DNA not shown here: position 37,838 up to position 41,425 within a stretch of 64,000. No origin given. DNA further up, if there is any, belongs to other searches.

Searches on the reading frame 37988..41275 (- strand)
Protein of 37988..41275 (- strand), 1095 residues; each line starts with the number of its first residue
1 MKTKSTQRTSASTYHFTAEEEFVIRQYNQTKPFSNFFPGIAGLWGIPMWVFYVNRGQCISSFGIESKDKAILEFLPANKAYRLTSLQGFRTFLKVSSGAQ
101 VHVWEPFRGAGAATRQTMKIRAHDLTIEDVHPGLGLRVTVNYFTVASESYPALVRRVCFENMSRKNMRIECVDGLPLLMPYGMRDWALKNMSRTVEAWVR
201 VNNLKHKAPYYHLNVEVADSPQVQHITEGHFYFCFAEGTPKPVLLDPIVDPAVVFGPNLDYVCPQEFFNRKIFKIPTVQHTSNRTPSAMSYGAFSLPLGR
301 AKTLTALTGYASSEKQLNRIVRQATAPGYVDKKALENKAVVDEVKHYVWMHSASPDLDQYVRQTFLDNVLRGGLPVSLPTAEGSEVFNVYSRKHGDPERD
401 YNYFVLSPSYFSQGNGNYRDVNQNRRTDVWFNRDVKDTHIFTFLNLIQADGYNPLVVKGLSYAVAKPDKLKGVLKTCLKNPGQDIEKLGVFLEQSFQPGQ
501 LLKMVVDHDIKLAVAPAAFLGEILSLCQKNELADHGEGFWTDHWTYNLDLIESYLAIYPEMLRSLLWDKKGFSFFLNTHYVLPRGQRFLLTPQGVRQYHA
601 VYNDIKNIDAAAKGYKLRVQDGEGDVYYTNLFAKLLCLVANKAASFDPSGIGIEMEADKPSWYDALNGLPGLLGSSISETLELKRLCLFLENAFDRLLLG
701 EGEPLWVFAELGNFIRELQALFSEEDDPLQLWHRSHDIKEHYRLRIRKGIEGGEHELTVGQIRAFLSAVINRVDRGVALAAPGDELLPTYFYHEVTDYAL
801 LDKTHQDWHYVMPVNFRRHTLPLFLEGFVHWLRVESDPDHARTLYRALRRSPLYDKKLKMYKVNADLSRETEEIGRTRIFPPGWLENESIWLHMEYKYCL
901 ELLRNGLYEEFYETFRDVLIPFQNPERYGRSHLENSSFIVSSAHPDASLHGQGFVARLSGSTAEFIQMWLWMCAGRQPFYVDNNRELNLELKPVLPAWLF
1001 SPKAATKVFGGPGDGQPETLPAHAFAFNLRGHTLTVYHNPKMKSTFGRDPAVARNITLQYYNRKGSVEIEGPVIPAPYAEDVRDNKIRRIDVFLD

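Call 40: search_protein_families(library=pfam, proteins=[window:37988-41275:-], max_evalue=0.001)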
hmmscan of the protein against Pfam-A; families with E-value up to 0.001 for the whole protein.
window:37988-41275:- (1095 aa): 0 families

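Call 52: search_protein_families(library=ncbifam, proteins=[window:37988-41275:-], max_evalue=0.001)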
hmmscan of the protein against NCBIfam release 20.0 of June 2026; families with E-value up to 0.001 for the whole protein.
window:37988-41275:- (1095 aa): 1 family
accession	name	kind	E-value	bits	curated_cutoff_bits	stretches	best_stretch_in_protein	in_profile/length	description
NF058639.1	GH149_beta_1_3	equivalog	1.5e-32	112.4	1150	3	13-219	9-211/1134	1,3-beta-D-glucan phosphorylase, GH149 family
